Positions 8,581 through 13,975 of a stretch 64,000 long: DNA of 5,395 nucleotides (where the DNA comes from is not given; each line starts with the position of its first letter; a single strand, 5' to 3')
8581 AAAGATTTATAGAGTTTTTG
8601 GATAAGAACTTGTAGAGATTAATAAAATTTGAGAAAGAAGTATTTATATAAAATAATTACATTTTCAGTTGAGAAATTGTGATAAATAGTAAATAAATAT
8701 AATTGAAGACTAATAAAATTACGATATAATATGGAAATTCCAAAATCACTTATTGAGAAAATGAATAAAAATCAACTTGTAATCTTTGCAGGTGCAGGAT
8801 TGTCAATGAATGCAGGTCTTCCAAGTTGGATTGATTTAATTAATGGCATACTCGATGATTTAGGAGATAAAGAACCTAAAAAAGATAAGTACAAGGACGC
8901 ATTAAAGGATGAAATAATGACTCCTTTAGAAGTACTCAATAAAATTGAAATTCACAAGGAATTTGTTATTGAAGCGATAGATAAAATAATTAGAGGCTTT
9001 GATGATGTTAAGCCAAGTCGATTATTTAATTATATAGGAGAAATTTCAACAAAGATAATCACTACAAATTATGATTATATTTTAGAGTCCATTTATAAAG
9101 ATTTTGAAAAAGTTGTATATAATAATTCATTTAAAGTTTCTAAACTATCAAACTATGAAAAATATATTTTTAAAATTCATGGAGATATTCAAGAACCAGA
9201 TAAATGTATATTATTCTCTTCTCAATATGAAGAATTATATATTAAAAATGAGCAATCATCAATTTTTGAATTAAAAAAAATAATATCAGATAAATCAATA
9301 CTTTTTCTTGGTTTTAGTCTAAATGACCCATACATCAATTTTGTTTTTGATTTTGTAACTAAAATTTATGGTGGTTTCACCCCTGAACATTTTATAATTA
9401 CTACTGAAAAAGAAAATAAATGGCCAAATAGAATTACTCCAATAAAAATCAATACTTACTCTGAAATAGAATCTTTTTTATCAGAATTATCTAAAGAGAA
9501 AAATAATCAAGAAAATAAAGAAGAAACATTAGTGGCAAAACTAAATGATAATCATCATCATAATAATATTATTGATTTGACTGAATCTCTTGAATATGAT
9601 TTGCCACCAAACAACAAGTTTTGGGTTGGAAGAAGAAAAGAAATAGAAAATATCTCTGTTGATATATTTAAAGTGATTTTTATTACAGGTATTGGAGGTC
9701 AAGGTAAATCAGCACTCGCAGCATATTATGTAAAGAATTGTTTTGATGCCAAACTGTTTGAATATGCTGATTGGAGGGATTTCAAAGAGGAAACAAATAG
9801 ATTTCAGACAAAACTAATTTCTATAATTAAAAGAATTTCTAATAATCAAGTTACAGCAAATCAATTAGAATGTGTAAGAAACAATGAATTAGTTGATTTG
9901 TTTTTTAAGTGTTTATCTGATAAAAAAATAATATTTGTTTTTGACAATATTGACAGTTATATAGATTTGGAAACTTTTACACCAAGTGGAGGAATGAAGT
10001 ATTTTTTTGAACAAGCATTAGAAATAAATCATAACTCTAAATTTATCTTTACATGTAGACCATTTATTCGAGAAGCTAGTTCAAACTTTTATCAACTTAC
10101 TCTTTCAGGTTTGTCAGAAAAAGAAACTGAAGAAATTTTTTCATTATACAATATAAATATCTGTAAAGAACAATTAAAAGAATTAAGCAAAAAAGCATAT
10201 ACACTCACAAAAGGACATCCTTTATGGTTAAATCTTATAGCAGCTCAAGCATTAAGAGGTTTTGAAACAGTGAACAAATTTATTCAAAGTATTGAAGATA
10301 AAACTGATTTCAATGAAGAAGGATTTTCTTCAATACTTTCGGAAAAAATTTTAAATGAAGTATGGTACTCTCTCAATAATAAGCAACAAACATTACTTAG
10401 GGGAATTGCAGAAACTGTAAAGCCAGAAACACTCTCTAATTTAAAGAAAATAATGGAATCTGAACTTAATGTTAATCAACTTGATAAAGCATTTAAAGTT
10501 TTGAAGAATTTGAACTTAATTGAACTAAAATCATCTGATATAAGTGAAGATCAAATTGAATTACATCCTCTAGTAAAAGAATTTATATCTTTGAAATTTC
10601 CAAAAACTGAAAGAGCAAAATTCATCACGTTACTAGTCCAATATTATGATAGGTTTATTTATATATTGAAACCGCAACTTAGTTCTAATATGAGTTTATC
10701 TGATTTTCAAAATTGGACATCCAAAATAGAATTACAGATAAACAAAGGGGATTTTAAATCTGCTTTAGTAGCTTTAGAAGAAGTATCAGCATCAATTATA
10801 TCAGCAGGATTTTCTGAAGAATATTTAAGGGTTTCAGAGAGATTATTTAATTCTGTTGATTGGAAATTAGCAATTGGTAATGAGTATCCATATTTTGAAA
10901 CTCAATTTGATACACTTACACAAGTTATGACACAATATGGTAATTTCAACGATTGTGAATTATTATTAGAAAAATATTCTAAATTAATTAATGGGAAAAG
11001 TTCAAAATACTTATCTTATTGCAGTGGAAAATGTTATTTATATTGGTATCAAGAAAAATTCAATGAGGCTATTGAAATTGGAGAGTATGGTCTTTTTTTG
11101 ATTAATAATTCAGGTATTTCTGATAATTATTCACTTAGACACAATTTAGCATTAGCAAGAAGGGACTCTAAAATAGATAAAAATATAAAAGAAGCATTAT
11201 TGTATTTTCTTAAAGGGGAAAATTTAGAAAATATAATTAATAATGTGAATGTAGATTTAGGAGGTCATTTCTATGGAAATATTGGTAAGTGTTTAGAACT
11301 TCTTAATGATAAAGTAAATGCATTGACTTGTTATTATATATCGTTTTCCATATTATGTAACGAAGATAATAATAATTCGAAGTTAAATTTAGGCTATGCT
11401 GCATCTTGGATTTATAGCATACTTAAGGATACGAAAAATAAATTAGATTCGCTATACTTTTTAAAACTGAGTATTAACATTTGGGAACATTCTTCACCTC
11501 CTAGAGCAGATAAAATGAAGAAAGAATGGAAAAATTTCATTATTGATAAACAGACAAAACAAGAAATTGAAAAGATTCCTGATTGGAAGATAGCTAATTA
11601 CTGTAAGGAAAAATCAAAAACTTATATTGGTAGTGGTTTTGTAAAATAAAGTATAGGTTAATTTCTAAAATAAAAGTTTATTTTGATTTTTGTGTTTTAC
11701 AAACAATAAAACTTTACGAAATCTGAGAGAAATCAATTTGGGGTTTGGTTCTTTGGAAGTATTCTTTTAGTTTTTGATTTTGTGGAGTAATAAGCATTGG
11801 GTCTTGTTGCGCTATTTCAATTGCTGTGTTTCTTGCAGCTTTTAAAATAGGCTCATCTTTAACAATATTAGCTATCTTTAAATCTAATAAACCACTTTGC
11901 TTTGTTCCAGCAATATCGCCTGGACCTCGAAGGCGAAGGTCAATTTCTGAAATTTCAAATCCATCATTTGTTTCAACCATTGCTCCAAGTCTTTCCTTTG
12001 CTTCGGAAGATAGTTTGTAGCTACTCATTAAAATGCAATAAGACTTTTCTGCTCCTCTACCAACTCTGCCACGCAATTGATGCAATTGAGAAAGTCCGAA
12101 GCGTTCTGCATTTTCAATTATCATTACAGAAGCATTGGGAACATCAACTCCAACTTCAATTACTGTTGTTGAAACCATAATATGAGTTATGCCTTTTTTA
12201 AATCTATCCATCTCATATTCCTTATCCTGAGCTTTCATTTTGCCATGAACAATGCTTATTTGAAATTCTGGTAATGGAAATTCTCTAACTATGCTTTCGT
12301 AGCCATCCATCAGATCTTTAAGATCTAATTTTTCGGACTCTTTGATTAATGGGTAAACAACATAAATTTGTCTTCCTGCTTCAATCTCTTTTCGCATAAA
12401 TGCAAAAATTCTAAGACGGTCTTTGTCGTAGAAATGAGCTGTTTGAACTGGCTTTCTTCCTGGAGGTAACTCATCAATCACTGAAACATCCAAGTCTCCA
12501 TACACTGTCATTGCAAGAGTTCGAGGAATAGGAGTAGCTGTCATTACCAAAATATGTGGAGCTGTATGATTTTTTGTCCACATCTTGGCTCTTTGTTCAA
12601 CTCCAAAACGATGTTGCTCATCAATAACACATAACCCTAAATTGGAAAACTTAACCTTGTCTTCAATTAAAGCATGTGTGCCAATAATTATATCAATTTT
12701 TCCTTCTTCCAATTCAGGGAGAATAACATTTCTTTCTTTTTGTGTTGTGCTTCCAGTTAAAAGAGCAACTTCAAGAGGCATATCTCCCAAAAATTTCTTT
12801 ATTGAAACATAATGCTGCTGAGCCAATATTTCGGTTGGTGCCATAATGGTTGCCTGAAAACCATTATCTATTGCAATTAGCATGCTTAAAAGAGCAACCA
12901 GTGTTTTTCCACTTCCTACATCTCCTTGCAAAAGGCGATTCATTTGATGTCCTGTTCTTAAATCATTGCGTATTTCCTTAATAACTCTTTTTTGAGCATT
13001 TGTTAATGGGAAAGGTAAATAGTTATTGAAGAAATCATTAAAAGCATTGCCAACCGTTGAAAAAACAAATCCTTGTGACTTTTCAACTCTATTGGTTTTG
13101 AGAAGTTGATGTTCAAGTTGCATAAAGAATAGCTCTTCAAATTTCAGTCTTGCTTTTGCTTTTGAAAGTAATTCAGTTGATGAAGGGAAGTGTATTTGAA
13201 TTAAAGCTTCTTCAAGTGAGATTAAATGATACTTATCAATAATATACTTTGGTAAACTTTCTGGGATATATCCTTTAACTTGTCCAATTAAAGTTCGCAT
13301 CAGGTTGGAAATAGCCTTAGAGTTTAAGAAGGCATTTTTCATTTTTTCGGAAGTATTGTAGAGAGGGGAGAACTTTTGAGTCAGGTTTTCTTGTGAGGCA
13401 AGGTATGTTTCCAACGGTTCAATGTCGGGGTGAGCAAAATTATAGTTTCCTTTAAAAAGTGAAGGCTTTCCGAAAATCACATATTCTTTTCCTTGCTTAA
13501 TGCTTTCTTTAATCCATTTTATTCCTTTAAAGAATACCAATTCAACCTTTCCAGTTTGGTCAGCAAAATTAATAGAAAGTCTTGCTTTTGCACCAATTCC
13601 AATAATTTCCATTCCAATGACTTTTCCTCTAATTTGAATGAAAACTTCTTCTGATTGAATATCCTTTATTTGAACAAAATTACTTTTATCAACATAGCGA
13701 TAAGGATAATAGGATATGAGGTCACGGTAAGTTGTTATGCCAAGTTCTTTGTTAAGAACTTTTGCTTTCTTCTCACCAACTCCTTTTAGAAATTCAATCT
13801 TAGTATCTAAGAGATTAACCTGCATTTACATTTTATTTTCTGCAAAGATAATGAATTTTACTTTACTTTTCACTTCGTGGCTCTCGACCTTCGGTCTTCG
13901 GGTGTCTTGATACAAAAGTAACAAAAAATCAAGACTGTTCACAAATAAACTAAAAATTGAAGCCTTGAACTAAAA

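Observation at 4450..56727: Dispersed family of intergenic arrays of locus-specific short palindromes phased at about 22 bp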

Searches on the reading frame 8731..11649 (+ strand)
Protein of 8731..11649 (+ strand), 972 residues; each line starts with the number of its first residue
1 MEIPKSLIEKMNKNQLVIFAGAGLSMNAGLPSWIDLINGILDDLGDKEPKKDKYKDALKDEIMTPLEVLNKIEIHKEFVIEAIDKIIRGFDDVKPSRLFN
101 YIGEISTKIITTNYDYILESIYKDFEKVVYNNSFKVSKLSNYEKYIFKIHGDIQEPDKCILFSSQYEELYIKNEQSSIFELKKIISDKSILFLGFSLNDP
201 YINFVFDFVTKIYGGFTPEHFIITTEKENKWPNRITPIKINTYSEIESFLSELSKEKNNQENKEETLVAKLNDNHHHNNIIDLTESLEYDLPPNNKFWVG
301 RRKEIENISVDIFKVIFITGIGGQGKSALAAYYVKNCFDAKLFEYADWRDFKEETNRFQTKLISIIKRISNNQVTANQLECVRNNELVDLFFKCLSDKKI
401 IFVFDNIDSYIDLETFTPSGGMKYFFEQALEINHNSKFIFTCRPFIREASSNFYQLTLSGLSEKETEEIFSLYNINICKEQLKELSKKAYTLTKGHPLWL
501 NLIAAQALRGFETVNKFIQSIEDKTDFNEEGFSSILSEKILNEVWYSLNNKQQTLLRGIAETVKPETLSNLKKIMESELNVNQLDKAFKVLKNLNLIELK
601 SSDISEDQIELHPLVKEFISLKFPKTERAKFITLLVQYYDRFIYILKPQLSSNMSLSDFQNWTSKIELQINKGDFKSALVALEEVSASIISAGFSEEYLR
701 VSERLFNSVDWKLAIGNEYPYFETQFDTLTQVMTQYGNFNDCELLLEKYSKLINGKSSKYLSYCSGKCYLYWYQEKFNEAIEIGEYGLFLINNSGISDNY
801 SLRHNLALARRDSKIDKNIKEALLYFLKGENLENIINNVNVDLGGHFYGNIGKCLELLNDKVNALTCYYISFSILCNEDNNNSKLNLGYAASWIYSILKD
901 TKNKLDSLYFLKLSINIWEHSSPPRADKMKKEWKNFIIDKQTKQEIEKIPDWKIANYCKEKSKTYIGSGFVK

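Call 14: search_protein_families(library=pfam, proteins=[window:8731-11649:+])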
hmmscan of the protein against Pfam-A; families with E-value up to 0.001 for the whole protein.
window:8731-11649:+ (972 aa): 3 families
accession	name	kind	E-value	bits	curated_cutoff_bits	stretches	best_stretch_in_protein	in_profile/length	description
PF13289.12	SIR2_2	-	8.5e-26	91.2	24.5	1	108-228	2-124/141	SIR2-like domain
PF00931.28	NB-ARC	-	5.2e-09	36.2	23.5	1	313-523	18-220/248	NB-ARC domain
PF20720.3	nSTAND3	-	0.00022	21.4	27.2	0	314-455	18-123/155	Novel STAND NTPase 3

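Call 88: search_protein_families(library=padloc, proteins=[window:8731-11649:+], max_evalue=0.001)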
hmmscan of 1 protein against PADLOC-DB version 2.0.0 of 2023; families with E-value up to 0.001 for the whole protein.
window:8731-11649:+ (972 aa): 8 families
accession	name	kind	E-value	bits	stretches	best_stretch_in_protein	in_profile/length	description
PDLC00407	ThsA1|ThsA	-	3.8e-27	93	1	5-229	11-228/478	STALD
PDLC00409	ThsA1|ThsA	-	6.3e-24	82.7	1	5-230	12-230/242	STALD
PDLC03856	LmuA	-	1.8e-20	71.5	1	6-263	7-279/433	-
PDLC04167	Dsr1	-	1.2e-15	54.3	1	2-209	9-224/1248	-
PDLC04968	PDC-S25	-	7.8e-12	43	1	109-208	143-240/517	-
PDLC02183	Dsr1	-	3.2e-07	26.5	1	2-224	9-247/1275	-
PDLC04087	SIR2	-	4.2e-07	27.2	1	7-138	10-163/343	-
PDLC04088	SIR2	-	0.00032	17.9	0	7-79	13-78/390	-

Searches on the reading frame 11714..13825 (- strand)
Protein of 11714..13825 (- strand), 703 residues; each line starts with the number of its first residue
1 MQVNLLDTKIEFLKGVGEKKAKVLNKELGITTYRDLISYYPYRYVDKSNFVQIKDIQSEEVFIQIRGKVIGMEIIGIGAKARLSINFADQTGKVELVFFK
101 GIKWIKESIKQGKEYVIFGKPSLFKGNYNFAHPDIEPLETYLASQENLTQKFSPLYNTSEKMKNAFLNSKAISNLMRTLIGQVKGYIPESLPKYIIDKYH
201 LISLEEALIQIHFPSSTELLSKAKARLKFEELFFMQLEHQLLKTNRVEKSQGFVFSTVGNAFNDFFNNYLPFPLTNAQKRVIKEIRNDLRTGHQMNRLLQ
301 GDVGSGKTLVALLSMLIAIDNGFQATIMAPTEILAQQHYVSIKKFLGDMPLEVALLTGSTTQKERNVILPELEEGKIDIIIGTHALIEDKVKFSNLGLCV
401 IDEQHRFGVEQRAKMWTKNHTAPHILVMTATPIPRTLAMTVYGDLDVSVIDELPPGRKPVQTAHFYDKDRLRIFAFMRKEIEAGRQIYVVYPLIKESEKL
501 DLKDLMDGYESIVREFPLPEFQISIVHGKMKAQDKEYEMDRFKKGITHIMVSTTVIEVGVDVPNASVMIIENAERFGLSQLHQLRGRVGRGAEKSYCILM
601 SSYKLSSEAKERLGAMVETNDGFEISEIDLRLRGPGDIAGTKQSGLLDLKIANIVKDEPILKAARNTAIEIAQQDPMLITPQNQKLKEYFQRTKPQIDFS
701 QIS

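Call 14: search_protein_families(library=pfam, proteins=[window:11714-13825:-])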
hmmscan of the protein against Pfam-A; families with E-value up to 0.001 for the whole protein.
window:11714-13825:- (703 aa): 8 families
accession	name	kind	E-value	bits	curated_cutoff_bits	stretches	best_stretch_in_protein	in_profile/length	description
PF00270.35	DEAD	-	1.4e-27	96.9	26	1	275-438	1-165/167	DEAD/DEAH box helicase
PF00271.37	Helicase_C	-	3.3e-24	85.7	23.5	1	480-590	9-108/110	Helicase conserved C-terminal domain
PF19833.4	RecG_dom3_C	-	1.3e-22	80.1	26.8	1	619-703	1-87/87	ATP-dependent DNA helicase RecG, domain 3, C-terminal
PF17191.10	RecG_wedge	-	7.5e-19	68.3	23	1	10-161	2-145/162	RecG wedge domain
PF04851.21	ResIII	-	1.7e-13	51.2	22.5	1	273-432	3-162/164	Type III restriction enzyme, res subunit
PF00176.29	SNF2-rel_dom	-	6.9e-09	35.6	24.9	1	292-437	15-168/290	SNF2-related domain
PF01336.31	tRNA_anti-codon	-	1.6e-07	31.6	27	1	64-138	2-75/75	OB-fold nucleic acid binding domain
PF22590.2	Cas3-like_C_2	-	2.2e-05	25.1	27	1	505-591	15-104/106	CRISPR-associated nuclease/helicase Cas3, C-terminal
